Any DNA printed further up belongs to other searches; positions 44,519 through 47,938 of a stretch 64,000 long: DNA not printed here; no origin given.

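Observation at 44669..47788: PorU-like T9SS sortase with the catalytic Cys replaced by Ser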

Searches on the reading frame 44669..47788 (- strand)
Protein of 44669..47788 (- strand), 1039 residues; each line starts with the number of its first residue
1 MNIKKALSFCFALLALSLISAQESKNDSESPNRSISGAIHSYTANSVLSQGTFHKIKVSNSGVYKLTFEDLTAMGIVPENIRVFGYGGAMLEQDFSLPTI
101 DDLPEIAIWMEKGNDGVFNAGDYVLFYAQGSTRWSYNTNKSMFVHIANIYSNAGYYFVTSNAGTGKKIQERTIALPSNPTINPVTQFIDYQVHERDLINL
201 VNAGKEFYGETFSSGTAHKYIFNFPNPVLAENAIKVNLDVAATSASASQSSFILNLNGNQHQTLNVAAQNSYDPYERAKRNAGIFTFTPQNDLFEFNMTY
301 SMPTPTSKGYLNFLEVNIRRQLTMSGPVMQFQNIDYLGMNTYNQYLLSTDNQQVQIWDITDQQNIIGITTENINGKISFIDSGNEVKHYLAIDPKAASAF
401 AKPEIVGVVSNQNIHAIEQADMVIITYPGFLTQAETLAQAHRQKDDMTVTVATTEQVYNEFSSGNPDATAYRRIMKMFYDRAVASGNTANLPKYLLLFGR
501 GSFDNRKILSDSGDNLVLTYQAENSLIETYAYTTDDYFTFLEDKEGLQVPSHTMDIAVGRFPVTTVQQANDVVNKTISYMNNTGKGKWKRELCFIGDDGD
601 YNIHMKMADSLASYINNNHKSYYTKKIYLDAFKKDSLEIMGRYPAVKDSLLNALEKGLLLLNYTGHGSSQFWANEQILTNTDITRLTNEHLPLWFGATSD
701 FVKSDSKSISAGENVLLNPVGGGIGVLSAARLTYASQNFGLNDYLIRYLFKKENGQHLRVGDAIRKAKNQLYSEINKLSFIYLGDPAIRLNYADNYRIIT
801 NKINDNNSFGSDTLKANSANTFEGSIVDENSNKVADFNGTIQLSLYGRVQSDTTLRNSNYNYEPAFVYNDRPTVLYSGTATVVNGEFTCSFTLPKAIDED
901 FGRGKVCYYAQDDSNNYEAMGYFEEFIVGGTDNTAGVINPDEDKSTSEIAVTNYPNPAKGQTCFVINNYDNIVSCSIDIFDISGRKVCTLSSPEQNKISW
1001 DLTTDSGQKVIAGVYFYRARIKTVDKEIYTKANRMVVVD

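Call 3: search_protein_families(library=pfam, proteins=[window:44669-47788:-], max_evalue=0.01)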
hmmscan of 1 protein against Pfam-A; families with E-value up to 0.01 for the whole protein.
window:44669-47788:- (1039 aa): 5 families
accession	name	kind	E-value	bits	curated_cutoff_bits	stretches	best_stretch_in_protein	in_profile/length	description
PF01364.23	Peptidase_C25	-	1.7e-99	334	23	1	422-790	1-374/374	Peptidase family C25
PF18962.6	Por_Secre_tail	-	3.4e-05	24.5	27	1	954-1022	2-65/75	Secretion system C-terminal sorting domain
PF13585.12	CHU_C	-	3.9e-05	24.1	27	1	961-1026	15-77/86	CHU_C Type IX secretion signal domain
PF18182.6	mCpol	-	0.0013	19.5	26.4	0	113-175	48-100/114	minimal CRISPR polymerase domain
PF13860.13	FlgD_ig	-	0.0075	16.7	27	0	971-1018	21-72/79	FlgD Ig-like domain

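Call 4: search_protein_families(library=ncbifam, proteins=[window:44669-47788:-], max_evalue=0.01)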
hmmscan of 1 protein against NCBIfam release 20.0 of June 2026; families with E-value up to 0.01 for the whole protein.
window:44669-47788:- (1039 aa): 3 families
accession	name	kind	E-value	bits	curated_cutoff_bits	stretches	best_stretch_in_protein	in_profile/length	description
NF033707.1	T9SS_sortase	equivalog_domain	2.4e-284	946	420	2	47-935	1-873/1095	type IX secretion system sortase PorU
NF052324.1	PorU_rel_Nterm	equivalog_domain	4.9e-43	147.4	450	1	52-871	31-843/879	putative type IX secretion system sortase PorU2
TIGR04183.1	Por_Secre_tail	domain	6.4e-07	29.3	23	1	954-1026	2-63/72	T9SS type A sorting domain-containing protein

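Call 5: search_solved_structures(query=window:44669-47788:-, max_evalue=0.01, show_alignments=3)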
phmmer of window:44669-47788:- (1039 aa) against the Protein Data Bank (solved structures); distinct sequences matched with E-value up to 0.01: 3.
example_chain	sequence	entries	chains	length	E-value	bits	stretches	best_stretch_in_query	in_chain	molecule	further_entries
6za2_A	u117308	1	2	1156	4.1e-131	442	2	33-922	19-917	Por secretion system protein porU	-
1cvr_A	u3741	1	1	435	7.1e-05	24.1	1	551-696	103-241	GINGIPAIN R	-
4ief_B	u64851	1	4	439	0.00014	23.2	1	551-696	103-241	Gingipain R2 Mature Domain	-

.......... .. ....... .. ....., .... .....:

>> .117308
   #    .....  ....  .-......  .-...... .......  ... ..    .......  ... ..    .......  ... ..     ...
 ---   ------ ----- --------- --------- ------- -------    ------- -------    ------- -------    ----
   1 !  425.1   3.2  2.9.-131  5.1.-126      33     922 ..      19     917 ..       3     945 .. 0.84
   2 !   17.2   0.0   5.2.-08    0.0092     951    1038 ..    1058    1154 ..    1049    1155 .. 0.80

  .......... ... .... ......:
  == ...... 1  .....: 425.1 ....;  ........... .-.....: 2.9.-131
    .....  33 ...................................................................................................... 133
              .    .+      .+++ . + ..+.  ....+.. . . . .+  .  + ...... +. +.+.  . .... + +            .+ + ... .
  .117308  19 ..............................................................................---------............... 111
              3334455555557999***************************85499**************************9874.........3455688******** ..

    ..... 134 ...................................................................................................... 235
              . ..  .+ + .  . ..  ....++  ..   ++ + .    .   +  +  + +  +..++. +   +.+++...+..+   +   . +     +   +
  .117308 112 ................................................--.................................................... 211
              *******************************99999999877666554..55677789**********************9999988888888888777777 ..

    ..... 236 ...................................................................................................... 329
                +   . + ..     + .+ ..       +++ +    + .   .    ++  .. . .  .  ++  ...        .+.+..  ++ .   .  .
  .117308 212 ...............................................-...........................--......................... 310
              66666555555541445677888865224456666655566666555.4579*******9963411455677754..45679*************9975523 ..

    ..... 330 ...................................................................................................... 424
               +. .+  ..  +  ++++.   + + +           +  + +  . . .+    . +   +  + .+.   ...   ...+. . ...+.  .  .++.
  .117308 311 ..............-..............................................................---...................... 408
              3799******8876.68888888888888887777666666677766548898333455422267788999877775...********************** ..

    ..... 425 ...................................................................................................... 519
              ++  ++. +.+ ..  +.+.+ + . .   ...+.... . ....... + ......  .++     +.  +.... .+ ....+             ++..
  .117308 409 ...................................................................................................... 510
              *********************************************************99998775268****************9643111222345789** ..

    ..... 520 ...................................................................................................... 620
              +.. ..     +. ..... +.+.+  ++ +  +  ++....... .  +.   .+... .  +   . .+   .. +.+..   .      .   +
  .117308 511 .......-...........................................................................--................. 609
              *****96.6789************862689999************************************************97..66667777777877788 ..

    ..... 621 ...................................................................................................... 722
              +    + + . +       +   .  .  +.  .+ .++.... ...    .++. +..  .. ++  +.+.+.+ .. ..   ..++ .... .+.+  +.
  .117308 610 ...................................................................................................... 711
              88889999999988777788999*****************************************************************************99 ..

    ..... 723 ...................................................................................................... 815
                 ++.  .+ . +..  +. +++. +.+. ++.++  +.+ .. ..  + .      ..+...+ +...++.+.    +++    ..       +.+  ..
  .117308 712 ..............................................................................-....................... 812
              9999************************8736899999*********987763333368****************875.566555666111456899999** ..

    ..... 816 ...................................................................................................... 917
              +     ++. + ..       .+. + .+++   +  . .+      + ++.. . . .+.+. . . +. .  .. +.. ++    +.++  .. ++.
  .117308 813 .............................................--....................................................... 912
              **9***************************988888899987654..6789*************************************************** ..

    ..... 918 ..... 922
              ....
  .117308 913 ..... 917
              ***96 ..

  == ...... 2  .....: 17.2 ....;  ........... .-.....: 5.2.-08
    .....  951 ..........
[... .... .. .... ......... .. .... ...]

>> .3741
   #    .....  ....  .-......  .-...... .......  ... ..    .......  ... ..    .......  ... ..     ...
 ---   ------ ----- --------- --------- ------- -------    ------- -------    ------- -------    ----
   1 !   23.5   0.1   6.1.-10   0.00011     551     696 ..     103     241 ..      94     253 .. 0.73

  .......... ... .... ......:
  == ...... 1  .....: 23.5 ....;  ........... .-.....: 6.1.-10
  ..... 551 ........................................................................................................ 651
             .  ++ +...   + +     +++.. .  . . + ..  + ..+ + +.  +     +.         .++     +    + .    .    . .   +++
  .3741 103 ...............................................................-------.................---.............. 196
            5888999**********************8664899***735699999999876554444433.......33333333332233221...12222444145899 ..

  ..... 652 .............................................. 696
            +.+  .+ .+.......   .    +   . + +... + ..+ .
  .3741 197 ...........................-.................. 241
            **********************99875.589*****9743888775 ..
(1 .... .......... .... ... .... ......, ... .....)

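Call 11: find_homologous_proteins(query=window:44669-47788:-, region=1-1039, max_evalue=1e-20)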
Query window:44669-47788:-, residues 1-1039 (1039 aa): 3909 proteins with E <= 1e-20 among 8000 candidates; the best 120 are listed.
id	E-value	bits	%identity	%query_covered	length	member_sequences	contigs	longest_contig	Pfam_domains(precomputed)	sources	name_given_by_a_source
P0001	0.0e+0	2024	85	100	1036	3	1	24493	PF13585.13,PF01364.25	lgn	-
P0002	0.0e+0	2019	84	100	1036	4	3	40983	PF13585.13,PF01364.25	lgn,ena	-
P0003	0.0e+0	1995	84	100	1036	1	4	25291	PF01364.25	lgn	-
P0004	0.0e+0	1834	77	100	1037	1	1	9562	PF18962.8,PF01364.25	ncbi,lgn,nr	ncbi:MAG: type IX secretion system sortase PorU [Paludibacter sp.]|nr:type IX secretion system sorta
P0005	0.0e+0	1763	74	100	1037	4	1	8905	PF18962.8,PF01364.25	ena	-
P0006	0.0e+0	1742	72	100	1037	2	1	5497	PF18962.8,PF01364.25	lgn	-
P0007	0.0e+0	1733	72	100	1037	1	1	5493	PF01364.25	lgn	-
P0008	0.0e+0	1732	72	100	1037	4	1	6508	PF01364.25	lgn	-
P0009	0.0e+0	1725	71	100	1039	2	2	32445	PF01364.25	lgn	-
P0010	0.0e+0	1722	73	98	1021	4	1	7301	PF13585.13,PF01364.25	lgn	-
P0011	0.0e+0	1715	71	100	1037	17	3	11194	PF01364.25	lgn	-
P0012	0.0e+0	1705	72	99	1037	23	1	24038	PF18962.8,PF01364.25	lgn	-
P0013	0.0e+0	1616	69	100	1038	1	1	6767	PF01364.25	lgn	-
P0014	0.0e+0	1615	70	97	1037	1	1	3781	PF13585.13,PF18962.8,PF01364.25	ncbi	-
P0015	0.0e+0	1466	63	99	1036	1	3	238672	PF18962.8,PF01364.25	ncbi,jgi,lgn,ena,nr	ncbi:MAG: hypothetical protein BGO29_10120 [Bacteroidales bacterium 36-12]|nr:MAG: hypothetical prot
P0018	0.0e+0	1376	98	59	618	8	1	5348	PF13585.13,PF18962.8,PF01364.25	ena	-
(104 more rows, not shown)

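Call 12: find_related_loci(query=window:44669-47788:-, collection=genome_contigs, flank=6000)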
Query window:44669-47788:- (1039 aa) in genome_contigs; peptide patterns used: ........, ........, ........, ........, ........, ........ (x = any residue, [..] = any of these).
30 stretches matched a pattern; 19 encode a relative of the query (tblastn E <= 1e-3); 19 distinct loci.
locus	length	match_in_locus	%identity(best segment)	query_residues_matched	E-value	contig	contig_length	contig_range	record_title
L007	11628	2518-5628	74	1-1039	0e+0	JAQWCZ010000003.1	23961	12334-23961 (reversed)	MAG: Paludibacter sp. isolate STF2_4 NODE_4937_length_23961_cov_3.047705_Sandtown_F2, whole genome shotgun sequence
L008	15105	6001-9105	72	4-1039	0e+0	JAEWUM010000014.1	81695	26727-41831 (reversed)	MAG: Bacteroidetes bacterium isolate OH_SDB_22 k127_900936, whole genome shotgun sequence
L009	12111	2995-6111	71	1-1039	0e+0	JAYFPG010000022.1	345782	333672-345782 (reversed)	MAG: Paludibacter sp. isolate CA_107 c_CA_000000057755, whole genome shotgun sequence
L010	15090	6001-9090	71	7-1039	0e+0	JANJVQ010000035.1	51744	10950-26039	MAG: Paludibacter sp. isolate RC263_metabat.bin.35 RC263_k141_105052, whole genome shotgun sequence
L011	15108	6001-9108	85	1-1039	0e+0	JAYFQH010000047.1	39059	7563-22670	MAG: Paludibacter sp. isolate CA_177 c_CA_000000005334, whole genome shotgun sequence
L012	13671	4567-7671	72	4-1039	0e+0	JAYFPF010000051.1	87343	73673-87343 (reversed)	MAG: Paludibacter sp. isolate CA_102 c_CA_000000025706, whole genome shotgun sequence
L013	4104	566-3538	54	40-1037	0e+0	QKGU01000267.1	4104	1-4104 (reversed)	MAG: Paludibacter sp. isolate SZUA-536 scaffold_116941, whole genome shotgun sequence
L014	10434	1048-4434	57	16-1039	0e+0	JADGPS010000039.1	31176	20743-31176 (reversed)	MAG: Paludibacter sp. isolate Chersky.4_43 contig-100_191, whole genome shotgun sequence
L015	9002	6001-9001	77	1-999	0e+0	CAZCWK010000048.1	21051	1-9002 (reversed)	MAG TPA_asm: uncultured Bacteroidales bacterium isolate SRP192927_co3_572 genome assembly, contig: NODE_5232_length_2105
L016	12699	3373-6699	57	40-1039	0e+0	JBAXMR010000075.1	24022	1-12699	MAG: Paludibacter sp. isolate ELA458 MAG458_75, whole genome shotgun sequence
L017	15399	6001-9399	55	16-1039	0e+0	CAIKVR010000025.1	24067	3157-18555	MAG: uncultured Bacteroidales bacterium isolate AM-2014-D8_bin-0968 genome assembly, contig: bin-0968:025/436, whole gen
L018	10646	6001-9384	55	18-1039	0e+0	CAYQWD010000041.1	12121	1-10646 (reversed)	MAG TPA_asm: uncultured Paludibacter sp. isolate binchicken_co209_39 genome assembly, contig: NODE_4771_length_12121_cov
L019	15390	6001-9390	54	11-1038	0e+0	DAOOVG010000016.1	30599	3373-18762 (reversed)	MAG TPA_asm: Paludibacteraceae bacterium isolate AMR_MDS_2447 NODE_1014_length_30599_cov_9.597990, whole genome shotgun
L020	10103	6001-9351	55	31-1039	0e+0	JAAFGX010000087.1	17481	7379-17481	MAG: Paludibacter sp. isolate Bin2_4 scaffold_1294, whole genome shotgun sequence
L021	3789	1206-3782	56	33-897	0e+0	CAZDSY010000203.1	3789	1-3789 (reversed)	MAG TPA_asm: uncultured Paludibacter sp. isolate binchicken_co43_254 genome assembly, contig: NODE_40770_length_3789_cov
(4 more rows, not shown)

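Call 75: predict_structure(alignment_id=A1)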
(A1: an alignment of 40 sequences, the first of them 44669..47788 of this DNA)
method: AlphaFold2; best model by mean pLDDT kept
length: 1039 residues; sequences in the alignment: 40
mean_pLDDT: 79.2   pTM: 0.76
mean pLDDT of the five models: 79.2, 72.6, 70.1, 69.5, 62.5
residues with pLDDT >= 90: 305; 70-90: 499; 50-70: 144; < 50: 91
segments of 3 or more residues with pLDDT < 50: 14-37, 196-208, 502-514, 519-524, 530-533, 548-550, 704-707, 806-810, 934-947
pLDDT, mean of each block of 10 residues (from residue 1): 52 44 25 42 86 92 94 90 88 75 88 86 92 77 75 90 86 84 86 59 43 76 81 83 77 86 87 71 86 84 84 85 89 69 89 89 89 90 84 91 93 91 91 97 93 91 83 89 87 88 47 49 51 61 61 78 87 92 88 85 88 93 91 74 84 89 75 66 84 65 54 81 79 75 91 91 89 63 90 92 63 74 93 94 90 78 82 89 95 72 87 93 82 47 45 59 70 84 86 74 83 84 79 74
secondary structure, 60 per line:
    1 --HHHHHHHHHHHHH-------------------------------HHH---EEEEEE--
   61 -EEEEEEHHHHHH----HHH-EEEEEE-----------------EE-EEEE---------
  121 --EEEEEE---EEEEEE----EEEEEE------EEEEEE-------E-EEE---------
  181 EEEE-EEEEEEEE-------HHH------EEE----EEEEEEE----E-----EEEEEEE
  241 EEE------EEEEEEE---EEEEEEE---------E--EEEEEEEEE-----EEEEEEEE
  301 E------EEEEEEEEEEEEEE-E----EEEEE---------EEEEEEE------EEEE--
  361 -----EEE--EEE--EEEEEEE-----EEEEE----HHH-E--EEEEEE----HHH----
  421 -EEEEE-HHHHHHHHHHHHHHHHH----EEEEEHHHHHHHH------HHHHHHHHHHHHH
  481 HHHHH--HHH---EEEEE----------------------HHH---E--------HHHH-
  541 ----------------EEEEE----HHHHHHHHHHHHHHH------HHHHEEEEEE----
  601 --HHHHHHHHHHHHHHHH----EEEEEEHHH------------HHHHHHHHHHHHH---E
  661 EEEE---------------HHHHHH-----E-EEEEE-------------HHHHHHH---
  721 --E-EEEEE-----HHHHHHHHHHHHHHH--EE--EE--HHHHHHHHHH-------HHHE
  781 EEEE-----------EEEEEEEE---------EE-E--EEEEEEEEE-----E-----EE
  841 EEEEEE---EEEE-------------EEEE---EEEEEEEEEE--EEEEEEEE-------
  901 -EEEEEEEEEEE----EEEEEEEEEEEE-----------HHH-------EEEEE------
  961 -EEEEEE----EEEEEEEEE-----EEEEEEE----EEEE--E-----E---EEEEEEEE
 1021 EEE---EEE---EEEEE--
elements in order (helices of 4 or more, strands of 3 or more residues): H3-15 E53-58 E62-67 H68-73 E82-87 E108-111 E123-128 E132-137 E142-147 E154-159 E169-171 E181-184 E186-193 E210-212 E217-223 E234-243 E250-256 E260-266 E279-287 E293-301 E308-321 E328-332 E342-348 E355-358 E366-368 E371-373 E376-382 E388-392 E404-409 E422-426 H428-444 E449-453 H454-461 H468-485 E494-498 H536-539 E557-561 H566-580 H587-590 E591-596 H603-618 E623-628 H644-656 E660-664 H680-685 E693-697 H711-717 E725-729 H735-749 H760-769 E780-784 E796-803 E819-827 E839-846 E850-853 E867-870 E874-883 E886-893 E902-912 E917-928 E950-954 E962-967 E972-980 E986-992 E997-1000 E1013-1023 E1027-1029 E1033-1037

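Call 77: fold_search(model_id=the predicted structure, library=pdb)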
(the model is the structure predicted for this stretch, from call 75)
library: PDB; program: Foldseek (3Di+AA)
matches with E <= 10: 1639; with E <= 0.001: 335
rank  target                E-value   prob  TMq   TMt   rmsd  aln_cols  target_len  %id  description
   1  6za2_A                4.0e-66  1.00  0.55  0.53  23.4      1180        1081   24  Crystal structure of dimeric latent PorU from Porphyromonas gingivalis (released 2021-09-29)
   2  6za2_B                4.2e-66  1.00  0.54  0.52  23.4      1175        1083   24  Crystal structure of dimeric latent PorU from Porphyromonas gingivalis (released 2021-09-29)
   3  1cvr                  4.9e-19  1.00  0.29  0.66  14.8       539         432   15  Crystal structure of the Arg specific cysteine proteinase gingipain R (RGPB) (released 2000-03-01)
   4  4ief_D                2.2e-18  1.00  0.28  0.65  14.8       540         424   15  Complex of Porphyromonas gingivalis RgpB pro- and mature domains (released 2013-04-10)
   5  4rbm                  2.8e-18  1.00  0.28  0.61  15.8       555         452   13  Porphyromonas gingivalis gingipain K (Kgp) catalytic and immunoglobulin superfamily-like domains (released 2014-10-08)
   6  6i9a_A                9.6e-18  1.00  0.28  0.61  15.8       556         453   13  Porphyromonas gingivalis gingipain K (Kgp) in complex with inhibitor KYT-36 (released 2019-03-13)
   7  4ief_B                1.9e-17  1.00  0.29  0.66  14.6       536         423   16  Complex of Porphyromonas gingivalis RgpB pro- and mature domains (released 2013-04-10)
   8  7nit_D                2.0e-10  0.98  0.09  0.09  37.7      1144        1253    8  X-ray structure of a multidomain BbgIII from Bifidobacterium bifidum (released 2021-12-22)
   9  4cu6                  3.2e-10  1.00  0.11  0.12  30.5       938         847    9  Unravelling the multiple functions of the architecturally intricate Streptococcus pneumoniae beta-galactosidase, BgaA (released 2014-08-20)
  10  4cu7                  7.7e-10  0.99  0.10  0.11  30.3       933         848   10  Unravelling the multiple functions of the architecturally intricate Streptococcus pneumoniae beta-galactosidase, BgaA (released 2014-08-20)
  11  4cuc_A                8.1e-10  1.00  0.11  0.13  30.1       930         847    9  Unravelling the multiple functions of the architecturally intricate Streptococcus pneumoniae beta-galactosidase, BgaA. (released 2014-08-20)
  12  7nit_C                1.6e-09  0.95  0.10  0.09  37.6      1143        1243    8  X-ray structure of a multidomain BbgIII from Bifidobacterium bifidum (released 2021-12-22)
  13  8jmw_A                3.0e-09  1.00  0.09  0.16  24.2       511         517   11  Fibril form of serine peptidase Vpr (released 2023-12-06)
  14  8q2h                  3.0e-09  0.97  0.10  0.09  33.6      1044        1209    8  beta-galactosidase from Bacillus circulans (released 2024-10-16)
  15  7nit_A                3.0e-09  0.96  0.10  0.09  37.5      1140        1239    8  X-ray structure of a multidomain BbgIII from Bifidobacterium bifidum (released 2021-12-22)
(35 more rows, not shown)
